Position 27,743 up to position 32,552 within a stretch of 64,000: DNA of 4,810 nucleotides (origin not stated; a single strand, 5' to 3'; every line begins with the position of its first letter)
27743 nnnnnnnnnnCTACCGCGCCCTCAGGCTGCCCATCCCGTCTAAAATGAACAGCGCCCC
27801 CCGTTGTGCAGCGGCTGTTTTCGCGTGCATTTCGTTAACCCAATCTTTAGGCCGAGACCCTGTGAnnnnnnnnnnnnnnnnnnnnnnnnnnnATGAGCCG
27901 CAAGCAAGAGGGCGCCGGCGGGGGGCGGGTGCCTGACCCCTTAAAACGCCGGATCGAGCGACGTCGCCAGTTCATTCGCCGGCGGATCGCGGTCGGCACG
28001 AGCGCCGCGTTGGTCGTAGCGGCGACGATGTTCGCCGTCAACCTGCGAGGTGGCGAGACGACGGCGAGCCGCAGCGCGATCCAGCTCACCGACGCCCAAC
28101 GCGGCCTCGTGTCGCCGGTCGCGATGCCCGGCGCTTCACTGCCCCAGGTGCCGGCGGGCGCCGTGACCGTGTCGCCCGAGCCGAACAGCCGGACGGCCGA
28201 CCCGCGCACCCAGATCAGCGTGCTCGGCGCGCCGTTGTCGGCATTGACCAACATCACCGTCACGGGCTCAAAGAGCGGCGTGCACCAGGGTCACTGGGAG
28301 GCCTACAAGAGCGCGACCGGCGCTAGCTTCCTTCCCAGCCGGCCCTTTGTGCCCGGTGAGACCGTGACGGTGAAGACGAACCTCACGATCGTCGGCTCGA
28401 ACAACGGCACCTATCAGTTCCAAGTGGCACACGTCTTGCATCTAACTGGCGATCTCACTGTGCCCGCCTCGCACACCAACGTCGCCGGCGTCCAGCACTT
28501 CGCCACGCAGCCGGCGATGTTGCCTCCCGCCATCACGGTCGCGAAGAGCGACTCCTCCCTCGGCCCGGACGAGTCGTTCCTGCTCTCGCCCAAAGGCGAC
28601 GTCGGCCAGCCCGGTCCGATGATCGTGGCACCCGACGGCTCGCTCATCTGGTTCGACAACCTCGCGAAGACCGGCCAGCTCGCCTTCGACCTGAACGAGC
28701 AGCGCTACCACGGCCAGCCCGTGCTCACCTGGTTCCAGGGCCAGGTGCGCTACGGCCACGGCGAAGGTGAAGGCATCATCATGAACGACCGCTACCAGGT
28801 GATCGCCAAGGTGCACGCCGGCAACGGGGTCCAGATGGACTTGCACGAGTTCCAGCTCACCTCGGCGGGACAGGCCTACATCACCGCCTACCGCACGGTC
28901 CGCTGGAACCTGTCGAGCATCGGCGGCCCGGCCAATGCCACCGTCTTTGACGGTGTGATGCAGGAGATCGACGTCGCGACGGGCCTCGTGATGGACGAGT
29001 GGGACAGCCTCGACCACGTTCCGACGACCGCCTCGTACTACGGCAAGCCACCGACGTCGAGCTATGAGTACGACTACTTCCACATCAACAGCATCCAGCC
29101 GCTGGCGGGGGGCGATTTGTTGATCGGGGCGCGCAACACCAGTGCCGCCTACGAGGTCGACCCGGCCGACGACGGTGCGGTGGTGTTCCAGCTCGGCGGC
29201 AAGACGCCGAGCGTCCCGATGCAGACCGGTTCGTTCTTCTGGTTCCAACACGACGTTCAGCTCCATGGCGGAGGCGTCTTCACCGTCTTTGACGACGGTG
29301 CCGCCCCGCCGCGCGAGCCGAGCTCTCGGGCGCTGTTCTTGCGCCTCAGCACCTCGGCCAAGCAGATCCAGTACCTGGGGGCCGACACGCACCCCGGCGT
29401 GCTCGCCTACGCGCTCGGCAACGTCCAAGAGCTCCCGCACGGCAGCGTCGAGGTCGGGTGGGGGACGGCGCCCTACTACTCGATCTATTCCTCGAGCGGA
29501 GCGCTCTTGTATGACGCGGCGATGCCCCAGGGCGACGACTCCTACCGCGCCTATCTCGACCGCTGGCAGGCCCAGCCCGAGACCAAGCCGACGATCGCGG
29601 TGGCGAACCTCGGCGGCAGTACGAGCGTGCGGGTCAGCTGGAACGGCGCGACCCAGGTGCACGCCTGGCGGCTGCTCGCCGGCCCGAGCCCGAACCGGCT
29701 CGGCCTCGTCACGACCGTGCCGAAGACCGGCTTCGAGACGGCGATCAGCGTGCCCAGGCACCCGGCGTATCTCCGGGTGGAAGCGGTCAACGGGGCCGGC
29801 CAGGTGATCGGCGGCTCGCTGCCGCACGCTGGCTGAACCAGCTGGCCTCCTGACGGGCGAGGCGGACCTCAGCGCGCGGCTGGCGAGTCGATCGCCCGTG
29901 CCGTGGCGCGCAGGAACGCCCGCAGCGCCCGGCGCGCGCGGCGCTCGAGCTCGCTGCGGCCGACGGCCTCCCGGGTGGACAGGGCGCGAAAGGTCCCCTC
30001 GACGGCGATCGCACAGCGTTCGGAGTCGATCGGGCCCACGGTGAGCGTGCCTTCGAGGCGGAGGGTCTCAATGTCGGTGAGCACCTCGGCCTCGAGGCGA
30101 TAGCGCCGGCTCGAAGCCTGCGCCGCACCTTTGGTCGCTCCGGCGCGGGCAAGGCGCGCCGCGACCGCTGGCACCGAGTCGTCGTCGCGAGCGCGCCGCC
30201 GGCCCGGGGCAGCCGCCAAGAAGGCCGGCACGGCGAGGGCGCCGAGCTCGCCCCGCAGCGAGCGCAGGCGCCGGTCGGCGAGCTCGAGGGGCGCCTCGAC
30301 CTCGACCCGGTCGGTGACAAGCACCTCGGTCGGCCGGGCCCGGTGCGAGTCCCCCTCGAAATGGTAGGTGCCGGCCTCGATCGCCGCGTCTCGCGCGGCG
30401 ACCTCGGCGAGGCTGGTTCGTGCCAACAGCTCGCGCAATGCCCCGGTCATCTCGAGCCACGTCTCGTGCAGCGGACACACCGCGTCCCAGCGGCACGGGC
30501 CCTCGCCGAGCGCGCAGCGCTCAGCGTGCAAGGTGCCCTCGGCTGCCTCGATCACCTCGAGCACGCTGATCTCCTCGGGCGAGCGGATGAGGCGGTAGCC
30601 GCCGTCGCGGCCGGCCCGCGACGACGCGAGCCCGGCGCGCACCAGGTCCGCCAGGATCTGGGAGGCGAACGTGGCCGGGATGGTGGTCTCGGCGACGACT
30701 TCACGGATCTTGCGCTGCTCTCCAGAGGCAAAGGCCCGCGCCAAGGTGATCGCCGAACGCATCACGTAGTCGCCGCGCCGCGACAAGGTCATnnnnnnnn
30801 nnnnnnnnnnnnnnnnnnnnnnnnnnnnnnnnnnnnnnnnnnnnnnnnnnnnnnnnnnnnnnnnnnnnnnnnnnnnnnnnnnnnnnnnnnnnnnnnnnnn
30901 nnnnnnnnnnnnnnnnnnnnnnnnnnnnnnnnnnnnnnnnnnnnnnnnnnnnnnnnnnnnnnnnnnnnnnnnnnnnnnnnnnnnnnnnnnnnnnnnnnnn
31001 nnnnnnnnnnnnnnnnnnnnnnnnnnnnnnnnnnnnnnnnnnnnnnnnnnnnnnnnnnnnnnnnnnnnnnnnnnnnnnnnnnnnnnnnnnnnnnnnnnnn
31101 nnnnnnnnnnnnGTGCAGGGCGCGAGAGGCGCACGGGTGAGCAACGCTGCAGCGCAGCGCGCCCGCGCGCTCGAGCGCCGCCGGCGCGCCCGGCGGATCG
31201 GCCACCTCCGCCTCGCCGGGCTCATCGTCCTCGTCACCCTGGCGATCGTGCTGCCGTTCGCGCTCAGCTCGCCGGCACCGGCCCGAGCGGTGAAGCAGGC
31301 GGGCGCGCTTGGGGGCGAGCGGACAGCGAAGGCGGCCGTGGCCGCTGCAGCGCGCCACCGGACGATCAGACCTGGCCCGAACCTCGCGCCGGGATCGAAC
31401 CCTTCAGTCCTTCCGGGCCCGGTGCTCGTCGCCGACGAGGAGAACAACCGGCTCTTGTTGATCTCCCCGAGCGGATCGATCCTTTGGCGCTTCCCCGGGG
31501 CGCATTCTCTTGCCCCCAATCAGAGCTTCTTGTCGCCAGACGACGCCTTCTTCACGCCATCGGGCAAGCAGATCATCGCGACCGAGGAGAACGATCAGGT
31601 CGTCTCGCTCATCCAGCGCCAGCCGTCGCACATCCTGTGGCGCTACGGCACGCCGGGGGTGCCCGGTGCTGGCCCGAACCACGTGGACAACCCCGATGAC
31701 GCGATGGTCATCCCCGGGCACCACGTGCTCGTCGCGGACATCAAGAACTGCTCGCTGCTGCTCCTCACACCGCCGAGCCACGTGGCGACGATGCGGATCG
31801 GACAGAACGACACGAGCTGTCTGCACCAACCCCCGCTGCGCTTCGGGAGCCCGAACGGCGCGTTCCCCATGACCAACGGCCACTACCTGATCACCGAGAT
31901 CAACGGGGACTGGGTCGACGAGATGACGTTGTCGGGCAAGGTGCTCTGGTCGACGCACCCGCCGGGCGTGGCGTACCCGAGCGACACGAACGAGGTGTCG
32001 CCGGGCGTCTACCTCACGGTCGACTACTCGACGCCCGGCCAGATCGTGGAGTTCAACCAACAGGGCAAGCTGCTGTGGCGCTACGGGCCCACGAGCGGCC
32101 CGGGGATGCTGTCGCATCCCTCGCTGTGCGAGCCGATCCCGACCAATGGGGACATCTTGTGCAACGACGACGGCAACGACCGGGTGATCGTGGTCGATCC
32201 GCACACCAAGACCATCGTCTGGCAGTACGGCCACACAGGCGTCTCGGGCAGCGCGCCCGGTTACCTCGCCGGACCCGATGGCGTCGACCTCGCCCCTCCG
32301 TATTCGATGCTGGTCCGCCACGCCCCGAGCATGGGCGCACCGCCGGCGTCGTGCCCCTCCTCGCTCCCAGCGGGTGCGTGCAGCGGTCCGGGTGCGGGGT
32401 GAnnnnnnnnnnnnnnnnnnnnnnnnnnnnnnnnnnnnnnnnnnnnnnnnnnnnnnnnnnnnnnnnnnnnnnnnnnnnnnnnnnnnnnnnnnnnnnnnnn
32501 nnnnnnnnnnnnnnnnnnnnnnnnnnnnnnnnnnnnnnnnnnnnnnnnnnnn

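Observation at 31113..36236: Rrf2-controlled operon coupling a propeller protein, a SPASM-like radical-SAM enzyme and a B12 radical-SAM enzyme to heme A synthase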

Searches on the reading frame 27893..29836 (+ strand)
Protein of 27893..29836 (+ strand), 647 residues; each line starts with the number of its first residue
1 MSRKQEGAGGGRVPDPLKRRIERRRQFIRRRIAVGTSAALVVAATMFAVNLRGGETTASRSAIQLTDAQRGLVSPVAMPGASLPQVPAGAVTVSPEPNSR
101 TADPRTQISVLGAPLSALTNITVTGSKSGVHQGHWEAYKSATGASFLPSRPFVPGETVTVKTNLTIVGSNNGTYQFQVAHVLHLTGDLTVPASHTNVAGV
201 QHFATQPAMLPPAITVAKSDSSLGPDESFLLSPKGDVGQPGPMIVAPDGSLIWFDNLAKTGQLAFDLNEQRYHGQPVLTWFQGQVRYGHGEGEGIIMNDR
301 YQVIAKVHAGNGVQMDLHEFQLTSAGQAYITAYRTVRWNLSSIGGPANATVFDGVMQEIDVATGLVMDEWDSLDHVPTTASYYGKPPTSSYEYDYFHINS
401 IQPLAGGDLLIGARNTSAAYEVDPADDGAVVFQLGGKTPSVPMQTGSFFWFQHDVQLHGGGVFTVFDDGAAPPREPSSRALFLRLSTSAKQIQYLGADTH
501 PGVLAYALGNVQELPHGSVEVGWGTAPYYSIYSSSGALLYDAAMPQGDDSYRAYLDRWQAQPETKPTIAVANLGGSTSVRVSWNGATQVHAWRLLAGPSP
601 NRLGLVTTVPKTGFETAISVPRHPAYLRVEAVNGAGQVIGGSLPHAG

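Call 3: search_protein_families(library=ncbifam, proteins=[window:27893-29836:+], max_evalue=0.001)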
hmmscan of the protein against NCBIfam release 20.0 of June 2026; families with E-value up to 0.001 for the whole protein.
window:27893-29836:+ (647 aa): 0 families

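Call 4: search_protein_families(library=pfam, proteins=[window:27893-29836:+], max_evalue=0.001)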
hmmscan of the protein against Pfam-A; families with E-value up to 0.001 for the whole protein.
window:27893-29836:+ (647 aa): 2 families
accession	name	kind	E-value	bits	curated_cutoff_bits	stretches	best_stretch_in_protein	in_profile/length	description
PF14269.12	Arylsulfotran_2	-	3e-35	122.5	27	1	270-540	3-296/301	Arylsulfotransferase (ASST)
PF05935.17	Arylsulfotrans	-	1.5e-08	34.5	24.2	1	349-475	122-270/374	Arylsulfotransferase (ASST)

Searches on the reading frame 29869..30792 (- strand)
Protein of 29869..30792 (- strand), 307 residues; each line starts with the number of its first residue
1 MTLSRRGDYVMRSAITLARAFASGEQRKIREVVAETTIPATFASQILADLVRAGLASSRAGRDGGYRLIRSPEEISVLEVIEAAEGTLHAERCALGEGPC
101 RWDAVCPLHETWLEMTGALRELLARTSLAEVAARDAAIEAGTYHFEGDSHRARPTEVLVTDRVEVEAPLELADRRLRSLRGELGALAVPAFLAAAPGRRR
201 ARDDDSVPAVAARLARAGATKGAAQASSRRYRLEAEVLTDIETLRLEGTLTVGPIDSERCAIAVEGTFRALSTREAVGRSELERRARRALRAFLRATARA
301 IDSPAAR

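Call 3: search_protein_families(library=ncbifam, proteins=[window:29869-30792:-], max_evalue=0.001)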
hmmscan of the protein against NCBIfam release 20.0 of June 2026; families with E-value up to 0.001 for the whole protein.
window:29869-30792:- (307 aa): 7 families
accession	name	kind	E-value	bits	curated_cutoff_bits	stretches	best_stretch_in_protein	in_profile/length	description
TIGR00738.1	rrf2_super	superfamily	7.7e-27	93.8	73.3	1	1-132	1-131/132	Rrf2 family transcriptional regulator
TIGR02010.1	IscR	equivalog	8.7e-18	64.5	207.55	1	1-133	1-131/135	Fe-S cluster assembly transcriptional regulator IscR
TIGR02944.1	suf_reg_Xantho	equivalog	1.1e-16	61.4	110.65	1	4-130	5-129/130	SUF system Fe-S cluster assembly regulator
NF008886.0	PRK11920.1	equivalog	2.1e-12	47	193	1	1-134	1-133/153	iron-responsive transcriptional regulator RirA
NF047409.1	Cys_reg_CymR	equivalog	7.4e-12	45.6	195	1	1-145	1-137/139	cysteine metabolism transcriptional regulator CymR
NF008110.0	PRK10857.1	equivalog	1.4e-11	44.4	275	1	1-152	1-150/164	Fe-S cluster assembly transcriptional regulator IscR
NF008240.0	PRK11014.1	equivalog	4.7e-06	26.7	182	1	2-131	2-127/141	nitric oxide-sensing transcriptional repressor NsrR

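Call 4: search_protein_families(library=pfam, proteins=[window:29869-30792:-], max_evalue=0.001)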
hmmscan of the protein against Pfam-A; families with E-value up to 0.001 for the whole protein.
window:29869-30792:- (307 aa): 1 family
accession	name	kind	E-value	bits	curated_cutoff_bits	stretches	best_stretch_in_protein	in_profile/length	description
PF02082.26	Rrf2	-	1.3e-26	93.7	30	1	3-133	1-131/132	Iron-dependent Transcriptional regulator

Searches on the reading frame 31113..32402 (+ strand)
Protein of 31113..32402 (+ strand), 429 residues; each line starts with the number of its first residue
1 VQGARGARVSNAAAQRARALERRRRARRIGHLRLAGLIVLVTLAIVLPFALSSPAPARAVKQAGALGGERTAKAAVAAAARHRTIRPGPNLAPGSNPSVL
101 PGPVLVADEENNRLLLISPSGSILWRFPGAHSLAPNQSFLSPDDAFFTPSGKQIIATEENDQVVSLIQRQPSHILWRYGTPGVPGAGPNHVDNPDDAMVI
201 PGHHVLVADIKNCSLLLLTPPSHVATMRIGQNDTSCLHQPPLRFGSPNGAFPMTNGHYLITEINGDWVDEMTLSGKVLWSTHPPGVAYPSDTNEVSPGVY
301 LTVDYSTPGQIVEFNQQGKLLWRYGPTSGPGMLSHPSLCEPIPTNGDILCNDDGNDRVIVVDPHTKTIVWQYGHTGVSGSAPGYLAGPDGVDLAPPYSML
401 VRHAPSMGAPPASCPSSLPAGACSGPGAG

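Call 3: search_protein_families(library=ncbifam, proteins=[window:31113-32402:+], max_evalue=0.001)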
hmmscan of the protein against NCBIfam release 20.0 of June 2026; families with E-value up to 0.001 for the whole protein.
window:31113-32402:+ (429 aa): 1 family
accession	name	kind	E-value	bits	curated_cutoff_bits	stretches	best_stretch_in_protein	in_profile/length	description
NF035926.1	scyF_NHL_VPEP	equivalog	3.5e-07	29.7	350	1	299-393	165-254/376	scytonemin biosynthesis PEP-CTERM protein ScyF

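Call 4: search_protein_families(library=pfam, proteins=[window:31113-32402:+], max_evalue=0.001)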
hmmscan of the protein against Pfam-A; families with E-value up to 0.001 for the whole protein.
window:31113-32402:+ (429 aa): 1 family
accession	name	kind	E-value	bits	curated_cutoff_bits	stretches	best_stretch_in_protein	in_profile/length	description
PF13360.13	PQQ_2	-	7.7e-07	29.4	27.6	1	274-375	12-102/233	Outer membrane protein assembly factor BamB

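Call 59: search_solved_structures(query=A2, max_evalue=1, show_alignments=0)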
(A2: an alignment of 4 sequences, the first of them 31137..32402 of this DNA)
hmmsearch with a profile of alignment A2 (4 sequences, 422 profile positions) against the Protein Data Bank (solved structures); distinct sequences matched with E-value up to 1: 21.
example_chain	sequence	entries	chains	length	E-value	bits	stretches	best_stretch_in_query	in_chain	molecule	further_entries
8j72_A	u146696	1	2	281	1.3e-11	47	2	95-257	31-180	E3 ubiquitin-protein ligase TRIM71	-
7qrx_A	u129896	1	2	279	6.9e-11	44.6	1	95-353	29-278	E3 ubiquitin-protein ligase TRIM71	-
9jur_A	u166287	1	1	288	7.9e-11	44.4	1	95-353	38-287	E3 ubiquitin-protein ligase TRIM71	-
6fpt_A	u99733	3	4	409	4.6e-09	38.6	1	95-352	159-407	E3 ubiquitin-protein ligase TRIM71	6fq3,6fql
7b2r_A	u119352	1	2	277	2.3e-07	33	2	94-208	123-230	Tripartite motif-containing protein 2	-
7b96_A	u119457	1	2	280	2.4e-07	33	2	94-208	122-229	Isoform 2 of Tripartite motif-containing protein 2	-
7qrv_A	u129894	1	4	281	2.5e-07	32.9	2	94-208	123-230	Tripartite motif-containing protein 2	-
7qrw_A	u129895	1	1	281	2.8e-06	29.5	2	94-208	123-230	Isoform 4 of Tripartite motif-containing protein 3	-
6d69_A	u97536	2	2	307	5.9e-06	28.4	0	95-210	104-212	NHL Repeat Region of D. melanogaster Thin | Thin, isoform D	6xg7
4zlr_A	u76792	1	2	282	0.00043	22.3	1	95-155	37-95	Brain tumor protein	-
1q7f_A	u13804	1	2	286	0.00044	22.2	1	95-156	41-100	brain tumor CG10719-PA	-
5ex7_A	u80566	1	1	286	0.00045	22.2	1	95-174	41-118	Brain tumor protein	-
3fvz_A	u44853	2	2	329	0.028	16.3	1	280-368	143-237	Peptidyl-glycine alpha-amidating monooxygenase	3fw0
8gy2_A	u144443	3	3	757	0.17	13.7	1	309-364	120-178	Alcohol dehydrogenase (quinone), dehydrogenase subunit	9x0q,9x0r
6g7w_A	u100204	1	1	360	0.19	13.6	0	77-166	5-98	NHL repeat-containing protein 2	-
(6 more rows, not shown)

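Call 64: search_protein_families(library=pfam, proteins=[window:31137-32402:+], max_evalue=10)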
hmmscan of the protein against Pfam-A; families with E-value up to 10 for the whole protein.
window:31137-32402:+ (421 aa): 5 families
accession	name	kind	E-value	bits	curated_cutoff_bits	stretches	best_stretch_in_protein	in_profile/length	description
PF13360.13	PQQ_2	-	7.4e-07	29.5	27.6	2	266-367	12-102/233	Outer membrane protein assembly factor BamB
PF25587.1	Rv2743c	-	0.014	15.5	27.7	1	4-96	14-102/237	Rv2743c family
PF01436.27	NHL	-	0.079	13.5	20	0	96-106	15-25/28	NHL repeat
PF06823.17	DUF1236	-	0.21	11.8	32.4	1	347-362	46-61/64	Protein of unknown function (DUF1236)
PF14269.12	Arylsulfotran_2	-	0.22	11.3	27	0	94-154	156-214/301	Arylsulfotransferase (ASST)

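Call 66: find_related_loci(query=A2, collection=metagenome_contigs, flank=8000)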
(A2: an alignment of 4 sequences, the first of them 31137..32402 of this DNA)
Query A2 (421 aa) in metagenome_contigs; peptide patterns used: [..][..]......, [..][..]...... (x = any residue, [..] = any of these).
536 stretches matched a pattern; 168 encode a relative of the query (tblastn E <= 1e-3); the best 80 are kept; 80 distinct loci.
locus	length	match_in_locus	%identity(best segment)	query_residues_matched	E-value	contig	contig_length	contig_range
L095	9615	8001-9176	65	29-416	1e-172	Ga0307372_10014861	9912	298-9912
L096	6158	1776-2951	65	29-416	3e-174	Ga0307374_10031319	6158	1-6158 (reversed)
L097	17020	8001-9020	74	77-416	2e-172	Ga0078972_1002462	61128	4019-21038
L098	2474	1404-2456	71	66-416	0e+0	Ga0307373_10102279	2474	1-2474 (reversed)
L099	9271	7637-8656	72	77-416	7e-167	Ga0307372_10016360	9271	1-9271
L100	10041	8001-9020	72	77-416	7e-167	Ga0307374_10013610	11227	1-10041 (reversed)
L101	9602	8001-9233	62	11-416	9e-167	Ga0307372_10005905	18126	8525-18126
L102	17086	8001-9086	64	55-416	5e-163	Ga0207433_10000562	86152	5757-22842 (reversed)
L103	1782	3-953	72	100-416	6e-168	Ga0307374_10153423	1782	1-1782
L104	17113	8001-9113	59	28-416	5e-145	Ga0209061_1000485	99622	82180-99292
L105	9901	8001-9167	56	26-421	4e-143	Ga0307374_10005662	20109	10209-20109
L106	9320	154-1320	56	26-421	4e-143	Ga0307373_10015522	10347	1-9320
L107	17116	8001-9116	56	38-416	5e-142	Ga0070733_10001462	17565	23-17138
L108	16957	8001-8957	65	82-407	2e-139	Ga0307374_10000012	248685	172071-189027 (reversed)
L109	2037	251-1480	55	6-403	2e-146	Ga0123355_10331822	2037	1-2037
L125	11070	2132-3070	63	83-402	3e-133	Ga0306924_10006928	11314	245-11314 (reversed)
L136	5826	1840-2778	61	83-402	2e-132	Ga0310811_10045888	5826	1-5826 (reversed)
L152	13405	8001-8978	60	82-413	1e-128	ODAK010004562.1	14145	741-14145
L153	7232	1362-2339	60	82-413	1e-128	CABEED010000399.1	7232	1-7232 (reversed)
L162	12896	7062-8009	61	80-402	4e-127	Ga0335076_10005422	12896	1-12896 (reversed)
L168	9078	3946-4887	61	82-402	1e-126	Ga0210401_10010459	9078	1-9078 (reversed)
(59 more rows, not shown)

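Call 69: search_protein_families(library=pfam, proteins=[L136:751-2781:+, L152:4805-6472:+, L125:219-998:+, L168:5150-5557:-, L108:9418-10161:-, L168:6683-8014:-, L153:2767-3375:+, L162:2148-2627:-], max_evalue=0.001)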
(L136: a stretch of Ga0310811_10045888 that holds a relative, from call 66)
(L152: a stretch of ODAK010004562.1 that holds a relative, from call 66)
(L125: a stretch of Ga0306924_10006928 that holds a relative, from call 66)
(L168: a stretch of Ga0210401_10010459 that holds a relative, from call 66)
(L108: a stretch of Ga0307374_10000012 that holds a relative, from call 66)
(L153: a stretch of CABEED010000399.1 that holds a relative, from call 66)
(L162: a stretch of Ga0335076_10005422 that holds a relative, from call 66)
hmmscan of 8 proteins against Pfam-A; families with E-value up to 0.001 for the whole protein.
L136:751-2781:+ (676 aa): 10 families
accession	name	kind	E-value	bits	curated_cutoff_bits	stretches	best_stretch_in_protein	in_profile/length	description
PF13964.12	Kelch_6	-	5.5e-16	58.4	25.3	1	265-306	7-49/50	Kelch motif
PF24681.1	Kelch_KLHDC2_KLHL20_DRC7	-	6.8e-16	58.7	50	1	172-328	4-176/221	KLHDC2/KLHL20/DRC7 Kelch-repeats domain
PF01344.31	Kelch_1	-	1.6e-12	47.1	20.1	1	262-302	4-44/46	Kelch motif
PF13360.13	PQQ_2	-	8.2e-10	39.2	27.6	1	547-642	12-103/233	Outer membrane protein assembly factor BamB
PF25210.1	Kelch_FKB95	-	9e-08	32.5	70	0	257-327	31-100/268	FKB95, Kelch-repeats domain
PF13415.12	Kelch_3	-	2.1e-07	31.4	22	1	269-313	1-46/48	Galactose oxidase, central domain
PF24996.1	NANM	-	7.7e-07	28.7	45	0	164-278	5-125/350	N-acetylneuraminate epimerase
PF07646.21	Kelch_2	-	1.8e-06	28.1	21.3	0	260-296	2-40/48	Kelch motif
PF13418.12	Kelch_4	-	3.5e-05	24.1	21.6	0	263-304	5-48/49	Galactose oxidase, central domain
PF24981.1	Beta-prop_ATRN-LZTR1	-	0.0008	19.2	50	0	226-326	111-221/289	Attractin/LZTR1 beta-propeller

L152:4805-6472:+ (555 aa): 2 families
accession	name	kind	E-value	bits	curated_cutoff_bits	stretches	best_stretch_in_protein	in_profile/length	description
PF00501.34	AMP-binding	-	1.2e-100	337.4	29.9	1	28-404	2-384/384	AMP-binding enzyme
PF13193.12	AMP-binding_C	-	9.2e-17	62.2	24.5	1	455-530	1-76/76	AMP-binding enzyme C-terminal domain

L125:219-998:+ (259 aa): 3 families
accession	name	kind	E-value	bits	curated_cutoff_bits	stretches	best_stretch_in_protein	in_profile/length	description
PF07702.18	UTRA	-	3.7e-40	137.4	23.8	1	109-245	2-140/141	UTRA domain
PF00392.27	GntR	-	7.3e-12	45.2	27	1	26-88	2-64/64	Bacterial regulatory proteins, gntR family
PF13545.12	HTH_Crp_2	-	0.00073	19.9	27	0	53-82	27-57/70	Crp-like helix-turn-helix domain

L168:5150-5557:- (135 aa): 1 family
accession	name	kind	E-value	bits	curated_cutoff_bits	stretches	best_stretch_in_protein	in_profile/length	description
PF03733.18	YccF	-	8.7e-36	122.8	27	2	72-121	1-50/51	Inner membrane component domain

L108:9418-10161:- (247 aa): 2 families
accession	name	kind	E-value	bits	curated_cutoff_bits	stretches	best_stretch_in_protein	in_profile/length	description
PF05173.19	DapB_C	-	2e-31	109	27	1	107-244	1-121/121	Dihydrodipicolinate reductase, C-terminus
PF01113.26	DapB_N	-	4.1e-22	79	25.6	1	2-104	1-124/124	Dihydrodipicolinate reductase, N-terminus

L168:6683-8014:- (443 aa): 2 families
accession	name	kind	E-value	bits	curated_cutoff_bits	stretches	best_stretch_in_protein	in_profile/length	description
PF05193.26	Peptidase_M16_C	-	3.8e-41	141.4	23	1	182-366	2-181/181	Peptidase M16 inactive domain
PF00675.25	Peptidase_M16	-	2.9e-35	121.8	22.3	1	28-175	1-148/149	Insulinase (Peptidase family M16)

L153:2767-3375:+ (202 aa): 1 family
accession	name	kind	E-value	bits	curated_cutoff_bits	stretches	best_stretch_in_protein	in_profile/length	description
PF09851.14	SHOCT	-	4.7e-06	26.6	27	1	172-199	1-28/28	Short C-terminal domain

L162:2148-2627:- (159 aa): 1 family
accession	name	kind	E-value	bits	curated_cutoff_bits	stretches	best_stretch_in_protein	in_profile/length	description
PF01957.25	NfeD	-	5e-16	59.1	29.1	1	99-157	2-57/57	NfeD-like C-terminal, partner-binding domain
